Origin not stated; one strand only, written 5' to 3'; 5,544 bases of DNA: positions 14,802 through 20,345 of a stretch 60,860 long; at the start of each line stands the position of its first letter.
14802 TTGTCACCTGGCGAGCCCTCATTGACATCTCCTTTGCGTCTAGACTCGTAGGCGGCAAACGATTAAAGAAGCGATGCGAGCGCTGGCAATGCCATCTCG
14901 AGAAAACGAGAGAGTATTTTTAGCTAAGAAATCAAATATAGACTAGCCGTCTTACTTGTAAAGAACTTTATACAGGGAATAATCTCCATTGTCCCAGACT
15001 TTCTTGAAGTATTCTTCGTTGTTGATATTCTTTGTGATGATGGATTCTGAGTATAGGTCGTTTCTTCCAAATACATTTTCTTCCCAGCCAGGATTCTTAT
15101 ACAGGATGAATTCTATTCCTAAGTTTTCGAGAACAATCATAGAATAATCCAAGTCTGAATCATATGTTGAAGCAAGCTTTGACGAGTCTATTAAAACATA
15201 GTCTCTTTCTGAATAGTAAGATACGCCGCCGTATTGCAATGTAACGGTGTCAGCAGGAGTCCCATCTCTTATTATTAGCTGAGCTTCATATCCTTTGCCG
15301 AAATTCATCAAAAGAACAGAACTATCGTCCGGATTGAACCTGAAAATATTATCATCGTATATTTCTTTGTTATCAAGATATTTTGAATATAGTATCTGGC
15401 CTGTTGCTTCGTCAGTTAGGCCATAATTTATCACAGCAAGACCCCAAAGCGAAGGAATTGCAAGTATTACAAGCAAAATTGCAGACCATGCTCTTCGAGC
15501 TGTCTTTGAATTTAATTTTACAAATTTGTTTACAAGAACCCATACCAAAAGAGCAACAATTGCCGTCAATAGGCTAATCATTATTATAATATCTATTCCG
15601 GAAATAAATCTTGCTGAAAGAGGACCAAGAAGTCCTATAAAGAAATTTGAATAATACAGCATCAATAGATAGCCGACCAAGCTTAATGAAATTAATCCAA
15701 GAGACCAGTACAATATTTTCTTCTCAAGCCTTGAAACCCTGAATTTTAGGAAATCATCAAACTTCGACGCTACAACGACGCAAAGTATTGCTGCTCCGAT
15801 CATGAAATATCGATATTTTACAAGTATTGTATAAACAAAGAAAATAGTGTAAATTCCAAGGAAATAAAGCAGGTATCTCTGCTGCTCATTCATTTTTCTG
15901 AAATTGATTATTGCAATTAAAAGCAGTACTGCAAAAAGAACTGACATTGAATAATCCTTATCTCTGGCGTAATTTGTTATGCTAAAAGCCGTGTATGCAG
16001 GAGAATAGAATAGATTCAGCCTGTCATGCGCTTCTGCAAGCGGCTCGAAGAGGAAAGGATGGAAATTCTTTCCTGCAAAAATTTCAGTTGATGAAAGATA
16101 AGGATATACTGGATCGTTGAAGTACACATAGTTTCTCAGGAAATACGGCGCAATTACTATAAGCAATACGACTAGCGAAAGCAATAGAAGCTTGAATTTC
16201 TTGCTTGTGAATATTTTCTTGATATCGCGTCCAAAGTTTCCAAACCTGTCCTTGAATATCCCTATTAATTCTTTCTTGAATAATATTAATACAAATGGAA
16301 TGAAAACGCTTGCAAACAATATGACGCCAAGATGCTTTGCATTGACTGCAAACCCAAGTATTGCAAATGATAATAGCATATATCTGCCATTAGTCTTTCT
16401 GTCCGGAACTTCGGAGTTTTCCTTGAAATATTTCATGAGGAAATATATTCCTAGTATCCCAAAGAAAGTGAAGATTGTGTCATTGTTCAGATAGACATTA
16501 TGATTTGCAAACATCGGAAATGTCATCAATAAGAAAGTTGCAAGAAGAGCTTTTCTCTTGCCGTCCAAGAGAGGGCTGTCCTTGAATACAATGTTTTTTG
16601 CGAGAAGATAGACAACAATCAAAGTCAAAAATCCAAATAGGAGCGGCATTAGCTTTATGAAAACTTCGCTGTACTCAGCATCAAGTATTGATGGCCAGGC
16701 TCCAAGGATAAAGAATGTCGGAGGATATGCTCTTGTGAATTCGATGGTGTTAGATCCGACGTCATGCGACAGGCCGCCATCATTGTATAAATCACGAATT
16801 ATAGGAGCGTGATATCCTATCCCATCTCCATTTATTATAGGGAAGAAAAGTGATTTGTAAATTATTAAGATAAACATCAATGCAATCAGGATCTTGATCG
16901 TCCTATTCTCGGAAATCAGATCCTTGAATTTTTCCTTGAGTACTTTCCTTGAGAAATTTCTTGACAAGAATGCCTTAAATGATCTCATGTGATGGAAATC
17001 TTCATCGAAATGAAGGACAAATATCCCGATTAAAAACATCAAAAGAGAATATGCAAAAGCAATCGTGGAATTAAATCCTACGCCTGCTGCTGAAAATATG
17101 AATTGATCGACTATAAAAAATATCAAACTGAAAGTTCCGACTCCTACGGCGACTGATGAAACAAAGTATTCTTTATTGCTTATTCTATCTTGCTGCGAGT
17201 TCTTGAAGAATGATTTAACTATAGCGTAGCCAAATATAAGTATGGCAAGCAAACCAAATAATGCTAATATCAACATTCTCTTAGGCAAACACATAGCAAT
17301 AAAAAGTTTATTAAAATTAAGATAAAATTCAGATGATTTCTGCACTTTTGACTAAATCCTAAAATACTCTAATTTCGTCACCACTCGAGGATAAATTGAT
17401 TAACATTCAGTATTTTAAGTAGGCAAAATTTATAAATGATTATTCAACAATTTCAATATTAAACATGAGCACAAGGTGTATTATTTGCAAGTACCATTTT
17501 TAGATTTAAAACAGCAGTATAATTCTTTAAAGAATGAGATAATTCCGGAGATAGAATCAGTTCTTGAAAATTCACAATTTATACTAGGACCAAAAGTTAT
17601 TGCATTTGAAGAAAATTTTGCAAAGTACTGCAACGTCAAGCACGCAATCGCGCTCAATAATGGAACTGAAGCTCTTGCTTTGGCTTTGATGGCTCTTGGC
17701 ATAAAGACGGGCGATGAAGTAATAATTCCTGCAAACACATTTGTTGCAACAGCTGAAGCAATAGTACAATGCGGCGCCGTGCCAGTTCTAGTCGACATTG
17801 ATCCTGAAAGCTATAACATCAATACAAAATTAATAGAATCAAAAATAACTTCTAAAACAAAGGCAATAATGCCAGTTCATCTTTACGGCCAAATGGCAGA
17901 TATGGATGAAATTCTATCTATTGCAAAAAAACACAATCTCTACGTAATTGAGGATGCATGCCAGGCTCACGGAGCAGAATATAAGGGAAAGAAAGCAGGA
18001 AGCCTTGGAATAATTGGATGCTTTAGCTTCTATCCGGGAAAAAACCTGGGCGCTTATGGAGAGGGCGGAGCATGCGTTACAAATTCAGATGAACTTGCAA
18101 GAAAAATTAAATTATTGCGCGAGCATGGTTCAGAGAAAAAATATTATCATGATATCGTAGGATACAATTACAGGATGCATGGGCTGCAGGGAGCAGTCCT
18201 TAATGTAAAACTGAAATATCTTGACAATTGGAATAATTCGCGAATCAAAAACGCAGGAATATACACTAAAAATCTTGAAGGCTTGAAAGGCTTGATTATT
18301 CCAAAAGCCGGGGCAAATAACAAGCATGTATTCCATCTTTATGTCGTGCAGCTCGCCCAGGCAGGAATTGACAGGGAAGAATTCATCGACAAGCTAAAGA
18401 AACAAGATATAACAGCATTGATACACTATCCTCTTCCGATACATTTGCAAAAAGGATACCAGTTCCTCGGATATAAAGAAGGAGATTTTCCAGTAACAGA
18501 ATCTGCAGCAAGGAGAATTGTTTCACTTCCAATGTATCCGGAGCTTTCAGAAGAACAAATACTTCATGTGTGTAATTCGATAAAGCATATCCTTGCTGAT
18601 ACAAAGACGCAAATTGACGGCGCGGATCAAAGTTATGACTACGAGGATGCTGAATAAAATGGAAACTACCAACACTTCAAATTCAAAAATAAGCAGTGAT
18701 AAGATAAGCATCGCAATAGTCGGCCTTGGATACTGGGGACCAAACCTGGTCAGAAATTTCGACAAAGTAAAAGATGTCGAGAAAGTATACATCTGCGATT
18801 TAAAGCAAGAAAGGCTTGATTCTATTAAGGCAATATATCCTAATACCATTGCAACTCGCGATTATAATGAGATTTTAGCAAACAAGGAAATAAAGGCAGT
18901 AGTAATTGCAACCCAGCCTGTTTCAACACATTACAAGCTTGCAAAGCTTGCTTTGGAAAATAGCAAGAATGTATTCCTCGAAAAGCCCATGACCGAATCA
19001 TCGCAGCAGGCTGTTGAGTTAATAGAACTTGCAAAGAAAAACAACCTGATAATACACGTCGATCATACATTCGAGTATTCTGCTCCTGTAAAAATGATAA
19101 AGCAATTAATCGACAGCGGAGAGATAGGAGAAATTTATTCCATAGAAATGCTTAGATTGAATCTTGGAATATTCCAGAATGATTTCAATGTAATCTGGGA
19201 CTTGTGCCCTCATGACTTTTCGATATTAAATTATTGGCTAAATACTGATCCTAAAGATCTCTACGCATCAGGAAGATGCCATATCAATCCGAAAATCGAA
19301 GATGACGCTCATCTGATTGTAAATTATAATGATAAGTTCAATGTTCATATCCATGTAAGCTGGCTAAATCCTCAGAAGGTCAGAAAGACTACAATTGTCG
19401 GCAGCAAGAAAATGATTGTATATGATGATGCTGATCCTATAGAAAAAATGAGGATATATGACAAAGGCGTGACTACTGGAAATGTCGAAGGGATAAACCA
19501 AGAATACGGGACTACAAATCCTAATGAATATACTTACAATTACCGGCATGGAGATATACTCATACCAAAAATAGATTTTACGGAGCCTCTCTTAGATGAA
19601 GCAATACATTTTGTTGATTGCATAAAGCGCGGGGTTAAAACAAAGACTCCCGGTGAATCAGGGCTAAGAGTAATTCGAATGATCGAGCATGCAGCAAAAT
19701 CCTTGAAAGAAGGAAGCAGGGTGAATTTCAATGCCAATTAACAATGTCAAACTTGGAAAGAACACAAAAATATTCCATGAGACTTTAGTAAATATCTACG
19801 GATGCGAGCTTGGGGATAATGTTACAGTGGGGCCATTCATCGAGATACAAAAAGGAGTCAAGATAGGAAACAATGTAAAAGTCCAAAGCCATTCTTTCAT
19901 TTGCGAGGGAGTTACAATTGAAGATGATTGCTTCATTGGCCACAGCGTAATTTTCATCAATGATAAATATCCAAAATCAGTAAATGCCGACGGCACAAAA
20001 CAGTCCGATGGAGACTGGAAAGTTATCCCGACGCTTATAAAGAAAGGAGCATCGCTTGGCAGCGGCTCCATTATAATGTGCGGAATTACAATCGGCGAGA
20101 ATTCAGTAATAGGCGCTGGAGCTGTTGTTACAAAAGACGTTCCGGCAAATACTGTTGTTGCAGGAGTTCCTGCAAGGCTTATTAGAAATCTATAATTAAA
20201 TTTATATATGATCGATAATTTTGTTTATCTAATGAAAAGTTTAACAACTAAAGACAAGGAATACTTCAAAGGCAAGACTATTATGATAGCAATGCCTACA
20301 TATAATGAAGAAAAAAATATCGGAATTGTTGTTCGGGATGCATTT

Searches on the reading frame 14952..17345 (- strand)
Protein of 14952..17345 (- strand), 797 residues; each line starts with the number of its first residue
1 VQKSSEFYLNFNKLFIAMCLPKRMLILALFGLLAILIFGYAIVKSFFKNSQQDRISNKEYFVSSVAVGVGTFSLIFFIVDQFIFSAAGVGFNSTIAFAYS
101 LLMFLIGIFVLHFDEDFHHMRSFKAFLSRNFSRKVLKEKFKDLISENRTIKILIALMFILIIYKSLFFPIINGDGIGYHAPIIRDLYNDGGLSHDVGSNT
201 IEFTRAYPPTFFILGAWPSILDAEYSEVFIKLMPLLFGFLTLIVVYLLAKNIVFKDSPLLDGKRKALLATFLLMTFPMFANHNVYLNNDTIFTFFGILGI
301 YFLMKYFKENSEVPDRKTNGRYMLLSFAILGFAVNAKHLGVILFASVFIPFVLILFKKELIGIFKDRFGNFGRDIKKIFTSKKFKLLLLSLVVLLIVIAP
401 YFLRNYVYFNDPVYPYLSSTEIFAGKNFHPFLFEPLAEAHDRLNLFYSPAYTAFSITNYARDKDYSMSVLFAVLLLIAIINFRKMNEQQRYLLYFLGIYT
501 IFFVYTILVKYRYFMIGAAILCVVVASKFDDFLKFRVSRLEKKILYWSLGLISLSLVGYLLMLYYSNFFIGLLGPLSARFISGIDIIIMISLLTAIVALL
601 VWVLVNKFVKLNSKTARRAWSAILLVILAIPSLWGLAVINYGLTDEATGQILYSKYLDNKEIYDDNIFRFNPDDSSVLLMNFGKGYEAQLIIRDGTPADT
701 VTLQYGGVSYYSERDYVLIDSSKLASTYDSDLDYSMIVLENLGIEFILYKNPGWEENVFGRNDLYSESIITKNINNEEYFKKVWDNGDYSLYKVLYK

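Call 16: search_protein_families(library=pfam, proteins=[window:14952-17345:-], max_evalue=0.00001)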
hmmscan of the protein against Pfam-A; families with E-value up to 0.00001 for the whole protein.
window:14952-17345:- (797 aa): 2 families
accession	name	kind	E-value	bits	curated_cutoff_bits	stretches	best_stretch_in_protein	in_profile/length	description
PF02366.24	PMT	-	4.4e-11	43.2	22.7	1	217-398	68-237/245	Dolichyl-phosphate-mannose-protein mannosyltransferase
PF13231.12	PMT_2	-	7e-10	39.8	26.1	1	211-355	7-132/160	Dolichyl-phosphate-mannose-protein mannosyltransferase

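Call 53: search_protein_families(library=ncbifam, proteins=[window:14952-17345:-], max_evalue=0.001)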
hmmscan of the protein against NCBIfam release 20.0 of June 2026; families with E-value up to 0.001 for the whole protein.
window:14952-17345:- (797 aa): 0 families

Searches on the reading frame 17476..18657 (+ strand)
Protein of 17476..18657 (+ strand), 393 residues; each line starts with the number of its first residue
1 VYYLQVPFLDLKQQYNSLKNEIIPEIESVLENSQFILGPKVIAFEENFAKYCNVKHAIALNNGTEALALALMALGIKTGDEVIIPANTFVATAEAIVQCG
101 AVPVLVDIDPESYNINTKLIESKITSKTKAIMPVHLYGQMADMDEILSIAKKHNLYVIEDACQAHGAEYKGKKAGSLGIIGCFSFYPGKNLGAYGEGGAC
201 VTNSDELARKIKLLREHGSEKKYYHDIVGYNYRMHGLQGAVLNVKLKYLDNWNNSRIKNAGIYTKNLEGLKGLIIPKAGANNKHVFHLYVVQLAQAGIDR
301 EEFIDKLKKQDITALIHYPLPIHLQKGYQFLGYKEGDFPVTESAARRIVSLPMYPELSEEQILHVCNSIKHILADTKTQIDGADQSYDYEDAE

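Call 16: search_protein_families(library=pfam, proteins=[window:17476-18657:+], max_evalue=0.00001)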
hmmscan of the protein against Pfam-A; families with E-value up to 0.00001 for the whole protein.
window:17476-18657:+ (393 aa): 4 families
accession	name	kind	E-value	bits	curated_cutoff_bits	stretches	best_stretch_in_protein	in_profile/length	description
PF01041.23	DegT_DnrJ_EryC1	-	8.4e-136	453.3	19.8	1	18-369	3-359/360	DegT/DnrJ/EryC1/StrS aminotransferase family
PF00155.27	Aminotran_1_2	-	7.2e-11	42.3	19.7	1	42-216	45-246/361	Aminotransferase class I and II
PF01053.26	Cys_Met_Meta_PP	-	2.2e-07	30.2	27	1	39-166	52-179/381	Cys/Met metabolism PLP-dependent enzyme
PF00266.25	Aminotran_5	-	2.4e-07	30.5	21.5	1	45-166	49-181/371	Aminotransferase class-V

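Call 53: search_protein_families(library=ncbifam, proteins=[window:17476-18657:+], max_evalue=0.001)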
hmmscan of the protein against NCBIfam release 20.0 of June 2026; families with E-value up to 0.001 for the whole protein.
window:17476-18657:+ (393 aa): 35 families (the best 25 are shown)
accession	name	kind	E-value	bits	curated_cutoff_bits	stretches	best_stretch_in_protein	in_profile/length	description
TIGR03588.1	PseC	equivalog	1.4e-91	307.3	423.5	1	19-373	10-380/380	UDP-4-amino-4,6-dideoxy-N-acetyl-beta-L-altrosamine transaminase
NF008687.0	PRK11706.1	equivalog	1.2e-79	267.8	375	1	45-372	37-373/375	dTDP-4-amino-4,6-dideoxygalactose transaminase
NF008658.2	PRK11658.1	equivalog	7.9e-74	248.6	631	1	17-373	11-377/379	UDP-4-amino-4-deoxy-L-arabinose aminotransferase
TIGR04181.1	NHT_00031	hypoth_equivalog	1.3e-71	241.4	420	1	37-352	28-357/359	LegC family aminotransferase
TIGR02379.1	ECA_wecE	subfamily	5.1e-71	239.4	434.85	1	48-372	40-374/376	dTDP-4-amino-4,6-dideoxy-D-glucose transaminase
TIGR04427.1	PLP_DesI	equivalog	1.9e-61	208.3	650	1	29-374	41-384/390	dTDP-4-dehydro-6-deoxyglucose aminotransferase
NF011936.0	PRK15407.1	equivalog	5.5e-60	203.3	423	2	22-219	49-252/440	lipopolysaccharide biosynthesis protein RfbH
NF005816.0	PRK07682.1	equivalog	1e-11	44.1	620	1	55-164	91-206/390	aminotransferase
NF005817.0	PRK07683.1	equivalog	1.8e-11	43.3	575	1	51-161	86-201/387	aminotransferase A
NF006488.0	PRK08912.1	equivalog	6.6e-11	41.8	498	1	62-161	95-199/387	aminotransferase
NF005744.0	PRK07568.1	subfamily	3e-09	36.1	389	1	54-163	88-204/398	pyridoxal phosphate-dependent aminotransferase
NF004975.0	PRK06348.1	equivalog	5.3e-09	35.5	549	1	52-161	87-202/384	pyridoxal phosphate-dependent aminotransferase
NF041091.1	asp_aminotase_Arch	equivalog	5.4e-09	35.4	550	1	49-161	82-200/376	aspartate aminotransferase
NF041364.1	GntC_guanitoxin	equivalog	1.9e-08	33.6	415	1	63-161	68-174/356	guanitoxin biosynthesis PLP-dependent (S)-gamma-hydroxy-L-arginine cyclodehydratase GntC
NF006569.0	PRK09082.1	subfamily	2.2e-08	33.6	420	1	50-165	86-207/386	methionine aminotransferase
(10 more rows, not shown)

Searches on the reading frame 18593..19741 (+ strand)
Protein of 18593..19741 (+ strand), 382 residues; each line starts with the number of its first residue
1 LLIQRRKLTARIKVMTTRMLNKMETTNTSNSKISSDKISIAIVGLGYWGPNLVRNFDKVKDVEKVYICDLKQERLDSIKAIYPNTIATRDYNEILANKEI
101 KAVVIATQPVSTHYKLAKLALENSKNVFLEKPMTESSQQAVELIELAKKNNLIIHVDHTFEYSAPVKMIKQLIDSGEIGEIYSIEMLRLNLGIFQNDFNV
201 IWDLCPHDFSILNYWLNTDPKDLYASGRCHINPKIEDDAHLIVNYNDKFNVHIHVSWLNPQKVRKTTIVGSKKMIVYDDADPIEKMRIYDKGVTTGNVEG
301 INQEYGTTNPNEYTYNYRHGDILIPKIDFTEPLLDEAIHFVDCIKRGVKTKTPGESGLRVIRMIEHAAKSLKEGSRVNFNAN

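Call 16: search_protein_families(library=pfam, proteins=[window:18593-19741:+], max_evalue=0.00001)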
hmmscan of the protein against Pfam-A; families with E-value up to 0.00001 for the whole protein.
window:18593-19741:+ (382 aa): 3 families
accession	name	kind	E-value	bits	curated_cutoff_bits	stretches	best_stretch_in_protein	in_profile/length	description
PF01408.29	GFO_IDH_MocA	-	8.5e-23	81.8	24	1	38-158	1-120/120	Oxidoreductase family, NAD-binding Rossmann fold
PF22725.1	GFO_IDH_MocA_C3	-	2.8e-15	56.9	27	1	167-275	2-123/124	GFO/IDH/MocA C-terminal domain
PF02894.22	GFO_IDH_MocA_C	-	7.9e-12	45.9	22.9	1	170-378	1-217/218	Oxidoreductase family, C-terminal alpha/beta domain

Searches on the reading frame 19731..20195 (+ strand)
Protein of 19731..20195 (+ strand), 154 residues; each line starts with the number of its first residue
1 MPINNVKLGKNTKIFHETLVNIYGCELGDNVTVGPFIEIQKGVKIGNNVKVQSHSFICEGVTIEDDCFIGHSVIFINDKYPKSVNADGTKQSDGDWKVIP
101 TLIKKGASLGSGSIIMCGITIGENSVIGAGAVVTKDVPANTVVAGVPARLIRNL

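Call 16: search_protein_families(library=pfam, proteins=[window:19731-20195:+], max_evalue=0.00001)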
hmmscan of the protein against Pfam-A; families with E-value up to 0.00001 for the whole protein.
window:19731-20195:+ (154 aa): 3 families
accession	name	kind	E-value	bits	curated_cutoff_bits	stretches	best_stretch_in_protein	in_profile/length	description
PF00132.30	Hexapep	-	3.7e-21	74.3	27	3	101-135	2-36/36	Bacterial transferase hexapeptide (six repeats)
PF14602.12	Hexapep_2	-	3.5e-12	46.3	27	1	106-135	7-34/34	Hexapeptide repeat of succinyl-transferase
PF25084.1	LbH_EIF2B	-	1.8e-09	38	54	1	4-75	8-76/105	EIF2B subunit epsilon LbH domain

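Call 53: search_protein_families(library=ncbifam, proteins=[window:19731-20195:+], max_evalue=0.001)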
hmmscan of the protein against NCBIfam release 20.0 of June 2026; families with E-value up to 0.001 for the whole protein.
window:19731-20195:+ (154 aa): 47 families (the best 25 are shown)
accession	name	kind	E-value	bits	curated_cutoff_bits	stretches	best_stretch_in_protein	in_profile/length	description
NF007076.0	PRK09527.1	equivalog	1e-22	80.6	347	2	93-153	124-184/203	galactoside O-acetyltransferase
TIGR03570.1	NeuD_NnaD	subfamily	3.8e-22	78.9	160.8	2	103-149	156-202/202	NeuD/PglB/VioB family sugar acetyltransferase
NF007499.0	PRK10092.1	equivalog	4.4e-18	65.7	314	2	87-154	116-183/183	maltose O-acetyltransferase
NF041874.1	EPS_EpsC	equivalog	1.2e-17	64.2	150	1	37-152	62-165/168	serine O-acetyltransferase EpsC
TIGR03308.1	phn_thr-fam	hypoth_equivalog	2e-15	57.2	201.65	1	3-153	17-161/204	phosphonate metabolim protein, transferase hexapeptide repeat family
NF007797.0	PRK10502.1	subfamily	3e-15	56.4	192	1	13-152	41-177/183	WcaF family extracellular polysaccharide biosynthesis acetyltransferase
TIGR03532.1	DapD_Ac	equivalog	3.3e-15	56.3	231.75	1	100-153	160-213/231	2,3,4,5-tetrahydropyridine-2,6-dicarboxylate N-acetyltransferase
TIGR01853.1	lipid_A_lpxD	equivalog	1.3e-14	53.9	242.5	2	15-76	95-156/325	UDP-3-O-(3-hydroxymyristoyl)glucosamine N-acyltransferase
NF007240.0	PRK09677.1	equivalog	6.4e-14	51.9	243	1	58-153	83-183/192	putative lipopolysaccharide biosynthesis O-acetyl transferase WbbJ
NF002060.0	PRK00892.1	subfamily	1.5e-13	50.6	207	1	13-74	102-163/345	UDP-3-O-(3-hydroxymyristoyl)glucosamine N-acyltransferase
TIGR01172.1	cysE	equivalog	1.9e-13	50.7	210.65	1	37-149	62-162/162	serine O-acetyltransferase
NF058585.1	HptprglPActTf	PfamEq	2.5e-13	49.9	300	1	105-152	111-158/172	heptaprenylglyceryl phosphate O-acetyltransferase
NF050158.1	CarbAnhydGPos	equivalog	2.6e-13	50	250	1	101-154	88-143/172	gamma carbonic anhydrase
NF010937.0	PRK14357.1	equivalog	1.3e-12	47.3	658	1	22-145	304-428/448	bifunctional UDP-N-acetylglucosamine diphosphorylase/glucosamine-1-phosphate N-acetyltransferase GlmU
TIGR01173.1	glmU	equivalog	1.6e-12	47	366.85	1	24-144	332-435/452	bifunctional UDP-N-acetylglucosamine diphosphorylase/glucosamine-1-phosphate N-acetyltransferase GlmU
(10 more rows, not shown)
